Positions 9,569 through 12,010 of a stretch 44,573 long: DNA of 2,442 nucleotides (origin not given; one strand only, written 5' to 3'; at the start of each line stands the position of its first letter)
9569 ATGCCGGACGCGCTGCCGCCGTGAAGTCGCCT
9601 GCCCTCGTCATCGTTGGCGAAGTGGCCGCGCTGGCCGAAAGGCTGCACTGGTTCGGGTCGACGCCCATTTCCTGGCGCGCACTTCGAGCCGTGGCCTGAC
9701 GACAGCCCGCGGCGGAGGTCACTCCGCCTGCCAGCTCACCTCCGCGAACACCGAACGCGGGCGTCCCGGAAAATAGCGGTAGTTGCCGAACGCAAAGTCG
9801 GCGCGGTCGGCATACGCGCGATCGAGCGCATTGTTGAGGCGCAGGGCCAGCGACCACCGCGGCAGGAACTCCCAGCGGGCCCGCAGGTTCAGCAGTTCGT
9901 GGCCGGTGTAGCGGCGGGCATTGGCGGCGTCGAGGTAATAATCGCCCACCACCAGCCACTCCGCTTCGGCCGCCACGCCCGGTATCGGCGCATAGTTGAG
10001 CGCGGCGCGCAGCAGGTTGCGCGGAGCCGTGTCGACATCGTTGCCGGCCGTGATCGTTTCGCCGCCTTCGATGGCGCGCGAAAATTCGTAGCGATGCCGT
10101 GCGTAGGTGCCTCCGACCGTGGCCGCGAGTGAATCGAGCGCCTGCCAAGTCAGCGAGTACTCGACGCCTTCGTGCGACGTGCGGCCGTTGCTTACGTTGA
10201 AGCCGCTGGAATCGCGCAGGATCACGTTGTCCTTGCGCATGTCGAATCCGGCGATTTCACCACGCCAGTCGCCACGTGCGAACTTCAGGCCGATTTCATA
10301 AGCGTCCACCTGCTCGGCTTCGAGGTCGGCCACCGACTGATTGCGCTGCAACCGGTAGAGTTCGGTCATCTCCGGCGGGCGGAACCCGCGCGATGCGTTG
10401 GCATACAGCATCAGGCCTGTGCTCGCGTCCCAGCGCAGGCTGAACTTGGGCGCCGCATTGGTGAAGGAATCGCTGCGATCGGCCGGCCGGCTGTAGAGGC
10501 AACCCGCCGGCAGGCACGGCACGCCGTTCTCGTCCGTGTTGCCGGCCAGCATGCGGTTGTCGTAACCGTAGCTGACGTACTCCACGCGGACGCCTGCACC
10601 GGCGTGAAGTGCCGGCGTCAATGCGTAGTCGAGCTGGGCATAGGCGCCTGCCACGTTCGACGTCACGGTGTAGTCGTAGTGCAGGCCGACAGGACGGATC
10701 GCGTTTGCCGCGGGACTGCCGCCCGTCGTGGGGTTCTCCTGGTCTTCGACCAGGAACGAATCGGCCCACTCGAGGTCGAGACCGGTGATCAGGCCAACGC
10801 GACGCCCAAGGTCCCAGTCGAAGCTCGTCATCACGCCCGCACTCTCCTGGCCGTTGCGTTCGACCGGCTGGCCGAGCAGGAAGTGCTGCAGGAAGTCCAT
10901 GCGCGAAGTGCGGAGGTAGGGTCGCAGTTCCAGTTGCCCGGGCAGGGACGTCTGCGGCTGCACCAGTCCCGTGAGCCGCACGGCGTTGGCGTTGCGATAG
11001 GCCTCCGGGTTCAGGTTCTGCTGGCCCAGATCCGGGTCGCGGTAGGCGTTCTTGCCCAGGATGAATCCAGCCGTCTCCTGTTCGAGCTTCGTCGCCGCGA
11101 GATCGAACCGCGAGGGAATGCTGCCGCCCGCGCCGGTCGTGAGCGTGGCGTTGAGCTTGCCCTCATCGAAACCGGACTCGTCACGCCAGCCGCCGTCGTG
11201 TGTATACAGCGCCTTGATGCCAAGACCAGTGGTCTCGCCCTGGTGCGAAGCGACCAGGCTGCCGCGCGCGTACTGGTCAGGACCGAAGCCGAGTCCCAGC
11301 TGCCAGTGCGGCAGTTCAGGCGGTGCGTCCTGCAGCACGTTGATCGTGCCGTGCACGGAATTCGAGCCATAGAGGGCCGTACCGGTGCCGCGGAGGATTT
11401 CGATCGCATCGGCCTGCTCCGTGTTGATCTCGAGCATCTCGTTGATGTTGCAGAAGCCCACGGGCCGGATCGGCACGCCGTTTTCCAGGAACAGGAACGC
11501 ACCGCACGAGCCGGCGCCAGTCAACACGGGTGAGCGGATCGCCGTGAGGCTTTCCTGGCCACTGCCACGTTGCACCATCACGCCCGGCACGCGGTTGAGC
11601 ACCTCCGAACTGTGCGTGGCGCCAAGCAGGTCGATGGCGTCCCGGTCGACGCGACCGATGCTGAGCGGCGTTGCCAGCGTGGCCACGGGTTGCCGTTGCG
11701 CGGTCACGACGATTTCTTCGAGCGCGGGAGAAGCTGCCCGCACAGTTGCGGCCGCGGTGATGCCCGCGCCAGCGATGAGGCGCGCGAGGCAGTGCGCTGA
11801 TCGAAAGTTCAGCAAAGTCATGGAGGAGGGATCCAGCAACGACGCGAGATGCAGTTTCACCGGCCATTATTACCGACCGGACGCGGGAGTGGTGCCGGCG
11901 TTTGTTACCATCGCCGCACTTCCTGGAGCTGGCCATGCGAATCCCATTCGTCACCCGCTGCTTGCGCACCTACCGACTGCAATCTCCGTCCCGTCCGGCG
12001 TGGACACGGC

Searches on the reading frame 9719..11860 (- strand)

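Call 48: search_protein_families(library=pfam, proteins=[window:9719-11860:-], max_evalue=0.0001)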
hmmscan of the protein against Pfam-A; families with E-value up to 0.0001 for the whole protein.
window:9719-11860:- (713 aa): 2 families
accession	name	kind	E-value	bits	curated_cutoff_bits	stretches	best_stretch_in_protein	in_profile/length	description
PF00593.30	TonB_dep_Rec_b-barrel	-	1.2e-45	157.7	27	1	290-677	102-435/436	TonB dependent receptor-like, beta-barrel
PF07715.20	Plug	-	1.3e-13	51.9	23.9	1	63-172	4-107/107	TonB-dependent Receptor Plug Domain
